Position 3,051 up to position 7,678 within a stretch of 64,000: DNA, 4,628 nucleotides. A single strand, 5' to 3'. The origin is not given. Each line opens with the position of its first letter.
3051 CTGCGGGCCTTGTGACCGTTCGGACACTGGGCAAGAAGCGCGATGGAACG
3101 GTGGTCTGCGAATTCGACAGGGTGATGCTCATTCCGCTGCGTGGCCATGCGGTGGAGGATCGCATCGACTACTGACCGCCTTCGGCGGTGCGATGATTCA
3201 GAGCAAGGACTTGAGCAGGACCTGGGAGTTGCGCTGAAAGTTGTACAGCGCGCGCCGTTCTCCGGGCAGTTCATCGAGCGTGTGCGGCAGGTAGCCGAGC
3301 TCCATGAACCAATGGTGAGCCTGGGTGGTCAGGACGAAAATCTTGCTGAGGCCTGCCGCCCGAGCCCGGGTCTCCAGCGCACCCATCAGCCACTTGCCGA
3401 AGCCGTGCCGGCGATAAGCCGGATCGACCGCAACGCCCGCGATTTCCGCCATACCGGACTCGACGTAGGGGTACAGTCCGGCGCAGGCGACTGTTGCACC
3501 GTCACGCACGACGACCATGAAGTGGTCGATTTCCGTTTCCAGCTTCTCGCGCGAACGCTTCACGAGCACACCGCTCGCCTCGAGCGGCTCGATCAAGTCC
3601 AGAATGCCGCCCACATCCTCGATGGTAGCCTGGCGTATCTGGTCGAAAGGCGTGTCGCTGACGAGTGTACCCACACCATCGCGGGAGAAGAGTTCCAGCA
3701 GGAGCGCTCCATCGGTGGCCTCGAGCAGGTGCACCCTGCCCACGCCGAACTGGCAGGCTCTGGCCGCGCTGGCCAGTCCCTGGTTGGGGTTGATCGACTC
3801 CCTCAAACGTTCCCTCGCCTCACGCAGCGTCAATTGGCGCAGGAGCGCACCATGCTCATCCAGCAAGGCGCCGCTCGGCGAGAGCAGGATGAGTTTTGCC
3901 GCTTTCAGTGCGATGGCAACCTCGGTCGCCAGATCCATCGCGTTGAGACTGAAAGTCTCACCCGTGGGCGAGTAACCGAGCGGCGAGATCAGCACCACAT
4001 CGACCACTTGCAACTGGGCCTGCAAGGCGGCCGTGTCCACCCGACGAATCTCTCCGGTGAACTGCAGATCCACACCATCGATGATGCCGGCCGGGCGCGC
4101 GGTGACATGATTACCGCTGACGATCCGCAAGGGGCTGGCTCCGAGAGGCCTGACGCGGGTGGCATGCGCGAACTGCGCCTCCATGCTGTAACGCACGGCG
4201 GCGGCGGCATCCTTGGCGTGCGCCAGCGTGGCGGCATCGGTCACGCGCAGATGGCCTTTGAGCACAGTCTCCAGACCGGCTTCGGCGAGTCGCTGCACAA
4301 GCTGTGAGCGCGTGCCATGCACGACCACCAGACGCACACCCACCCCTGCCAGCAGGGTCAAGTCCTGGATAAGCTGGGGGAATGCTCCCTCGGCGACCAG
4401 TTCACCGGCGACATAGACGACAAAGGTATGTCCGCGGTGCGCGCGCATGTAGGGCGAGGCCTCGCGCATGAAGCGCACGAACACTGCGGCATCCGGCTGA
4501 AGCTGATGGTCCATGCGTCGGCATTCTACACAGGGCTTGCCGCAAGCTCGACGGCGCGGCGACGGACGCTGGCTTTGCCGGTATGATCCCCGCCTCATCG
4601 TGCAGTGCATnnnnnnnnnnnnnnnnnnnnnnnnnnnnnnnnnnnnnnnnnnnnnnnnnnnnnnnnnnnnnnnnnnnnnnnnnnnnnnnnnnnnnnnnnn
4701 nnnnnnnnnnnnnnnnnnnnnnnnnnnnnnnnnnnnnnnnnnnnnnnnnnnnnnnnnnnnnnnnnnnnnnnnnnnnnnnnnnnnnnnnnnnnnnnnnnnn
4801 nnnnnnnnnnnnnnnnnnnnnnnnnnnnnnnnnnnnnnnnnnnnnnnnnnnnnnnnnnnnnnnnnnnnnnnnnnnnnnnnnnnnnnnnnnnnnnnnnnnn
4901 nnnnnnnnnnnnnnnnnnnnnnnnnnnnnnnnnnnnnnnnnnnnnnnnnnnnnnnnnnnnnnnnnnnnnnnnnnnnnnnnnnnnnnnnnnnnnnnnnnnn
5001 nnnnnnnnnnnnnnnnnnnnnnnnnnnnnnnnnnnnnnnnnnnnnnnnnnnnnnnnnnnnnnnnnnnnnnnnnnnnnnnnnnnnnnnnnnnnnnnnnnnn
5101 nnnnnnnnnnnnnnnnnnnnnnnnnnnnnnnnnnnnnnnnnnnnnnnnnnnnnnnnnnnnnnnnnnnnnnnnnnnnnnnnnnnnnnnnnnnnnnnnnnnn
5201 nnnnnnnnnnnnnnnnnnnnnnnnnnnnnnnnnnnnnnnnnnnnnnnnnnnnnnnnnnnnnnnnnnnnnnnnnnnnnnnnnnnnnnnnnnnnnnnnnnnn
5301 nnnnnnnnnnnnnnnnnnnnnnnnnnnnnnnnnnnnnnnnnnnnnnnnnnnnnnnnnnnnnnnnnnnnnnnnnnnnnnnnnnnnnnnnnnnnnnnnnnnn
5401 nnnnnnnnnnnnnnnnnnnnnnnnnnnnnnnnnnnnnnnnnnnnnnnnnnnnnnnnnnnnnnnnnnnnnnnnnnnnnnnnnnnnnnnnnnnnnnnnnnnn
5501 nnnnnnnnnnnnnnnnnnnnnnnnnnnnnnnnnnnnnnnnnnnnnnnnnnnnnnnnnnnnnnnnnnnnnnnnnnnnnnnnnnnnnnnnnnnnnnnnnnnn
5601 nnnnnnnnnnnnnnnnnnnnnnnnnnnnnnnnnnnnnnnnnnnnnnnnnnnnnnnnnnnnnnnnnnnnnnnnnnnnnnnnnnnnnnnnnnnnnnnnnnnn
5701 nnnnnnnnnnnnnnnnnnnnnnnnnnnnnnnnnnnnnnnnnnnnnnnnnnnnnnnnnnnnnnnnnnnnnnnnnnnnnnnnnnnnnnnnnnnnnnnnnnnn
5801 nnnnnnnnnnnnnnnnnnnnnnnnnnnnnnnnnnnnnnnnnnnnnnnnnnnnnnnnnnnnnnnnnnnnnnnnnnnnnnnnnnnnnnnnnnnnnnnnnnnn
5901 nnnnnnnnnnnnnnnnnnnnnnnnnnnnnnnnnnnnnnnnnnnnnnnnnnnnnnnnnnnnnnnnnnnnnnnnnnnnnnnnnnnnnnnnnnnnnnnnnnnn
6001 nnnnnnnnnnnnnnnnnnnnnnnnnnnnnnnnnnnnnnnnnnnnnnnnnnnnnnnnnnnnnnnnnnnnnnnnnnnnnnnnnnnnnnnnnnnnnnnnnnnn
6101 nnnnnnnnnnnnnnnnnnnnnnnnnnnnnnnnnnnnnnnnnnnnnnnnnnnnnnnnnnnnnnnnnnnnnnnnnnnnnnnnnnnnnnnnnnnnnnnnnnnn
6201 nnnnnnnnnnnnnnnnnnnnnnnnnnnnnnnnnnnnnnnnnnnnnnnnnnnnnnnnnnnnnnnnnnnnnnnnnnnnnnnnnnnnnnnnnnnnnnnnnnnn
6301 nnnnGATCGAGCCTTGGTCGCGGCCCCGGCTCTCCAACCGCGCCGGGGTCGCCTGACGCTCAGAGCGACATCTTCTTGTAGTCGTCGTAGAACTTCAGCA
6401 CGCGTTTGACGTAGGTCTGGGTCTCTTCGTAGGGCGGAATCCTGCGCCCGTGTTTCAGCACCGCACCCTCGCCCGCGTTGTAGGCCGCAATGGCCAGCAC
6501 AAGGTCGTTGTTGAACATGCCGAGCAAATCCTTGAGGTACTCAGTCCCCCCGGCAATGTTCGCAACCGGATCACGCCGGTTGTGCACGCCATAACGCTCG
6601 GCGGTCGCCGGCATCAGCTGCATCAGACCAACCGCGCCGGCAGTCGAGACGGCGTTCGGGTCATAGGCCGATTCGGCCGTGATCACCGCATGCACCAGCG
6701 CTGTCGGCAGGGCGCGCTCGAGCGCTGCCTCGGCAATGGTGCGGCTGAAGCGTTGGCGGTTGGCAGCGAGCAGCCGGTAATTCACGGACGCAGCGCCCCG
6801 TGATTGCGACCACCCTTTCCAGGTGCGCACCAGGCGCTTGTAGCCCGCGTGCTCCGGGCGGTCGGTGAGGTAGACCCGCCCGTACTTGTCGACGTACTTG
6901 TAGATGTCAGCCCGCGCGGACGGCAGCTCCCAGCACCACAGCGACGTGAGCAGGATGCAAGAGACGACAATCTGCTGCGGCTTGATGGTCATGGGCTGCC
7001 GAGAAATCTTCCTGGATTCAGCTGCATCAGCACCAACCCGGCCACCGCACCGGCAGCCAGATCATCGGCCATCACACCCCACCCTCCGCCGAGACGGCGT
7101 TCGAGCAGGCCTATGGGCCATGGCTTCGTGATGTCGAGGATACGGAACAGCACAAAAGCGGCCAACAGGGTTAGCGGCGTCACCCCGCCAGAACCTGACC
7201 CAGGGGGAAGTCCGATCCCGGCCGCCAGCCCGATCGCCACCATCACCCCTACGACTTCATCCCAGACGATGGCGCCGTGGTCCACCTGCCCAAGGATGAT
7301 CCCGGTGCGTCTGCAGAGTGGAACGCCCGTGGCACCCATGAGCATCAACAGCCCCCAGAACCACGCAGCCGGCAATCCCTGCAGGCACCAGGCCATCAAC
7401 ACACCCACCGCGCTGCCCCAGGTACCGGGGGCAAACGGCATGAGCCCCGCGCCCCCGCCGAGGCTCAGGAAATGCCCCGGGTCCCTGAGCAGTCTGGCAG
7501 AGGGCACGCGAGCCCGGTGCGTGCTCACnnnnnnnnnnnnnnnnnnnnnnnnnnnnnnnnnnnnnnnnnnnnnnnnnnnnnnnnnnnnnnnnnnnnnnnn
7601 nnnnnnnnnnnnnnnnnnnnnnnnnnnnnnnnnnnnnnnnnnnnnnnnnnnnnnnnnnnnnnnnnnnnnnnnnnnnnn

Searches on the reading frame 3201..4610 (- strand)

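Call 25: search_protein_families(library=pfam, proteins=[window:3201-4610:-], max_evalue=0.00001)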
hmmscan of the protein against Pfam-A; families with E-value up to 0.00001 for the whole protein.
window:3201-4610:- (470 aa): 3 families
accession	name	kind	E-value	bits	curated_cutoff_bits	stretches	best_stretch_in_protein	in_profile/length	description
PF00583.31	Acetyltransf_1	-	5.2e-16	59.4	20.7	1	357-440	25-116/116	Acetyltransferase (GNAT) family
PF00696.33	AA_kinase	-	1.7e-15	57.8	24.9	1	63-270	3-203/234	Amino acid kinase family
PF13508.13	Acetyltransf_7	-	1e-11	45.5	27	1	362-440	3-82/84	Acetyltransferase (GNAT) domain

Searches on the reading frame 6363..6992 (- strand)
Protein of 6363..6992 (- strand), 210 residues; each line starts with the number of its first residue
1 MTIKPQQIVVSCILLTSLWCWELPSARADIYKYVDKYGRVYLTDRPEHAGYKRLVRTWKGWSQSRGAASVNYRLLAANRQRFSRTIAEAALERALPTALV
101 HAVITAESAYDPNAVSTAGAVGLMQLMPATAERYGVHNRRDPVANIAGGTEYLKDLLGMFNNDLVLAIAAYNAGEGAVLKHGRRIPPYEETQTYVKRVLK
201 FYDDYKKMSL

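Call 27: search_protein_families(library=pfam, proteins=[window:6363-6992:-], max_evalue=0.00001)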
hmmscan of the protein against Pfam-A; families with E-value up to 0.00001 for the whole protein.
window:6363-6992:- (210 aa): 1 family
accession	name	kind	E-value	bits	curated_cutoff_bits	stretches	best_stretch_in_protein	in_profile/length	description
PF01464.25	SLT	-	6.6e-31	106.8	21.3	1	86-183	3-106/117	Transglycosylase SLT domain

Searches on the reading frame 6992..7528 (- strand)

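Call 27: search_protein_families(library=pfam, proteins=[window:6992-7528:-], max_evalue=0.00001)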
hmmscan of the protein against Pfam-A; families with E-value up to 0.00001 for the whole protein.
window:6992-7528:- (179 aa): 1 family
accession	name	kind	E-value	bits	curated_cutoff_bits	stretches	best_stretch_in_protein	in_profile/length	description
PF04608.18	PgpA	-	6e-36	123.9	28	1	22-168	3-138/141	Phosphatidylglycerophosphatase A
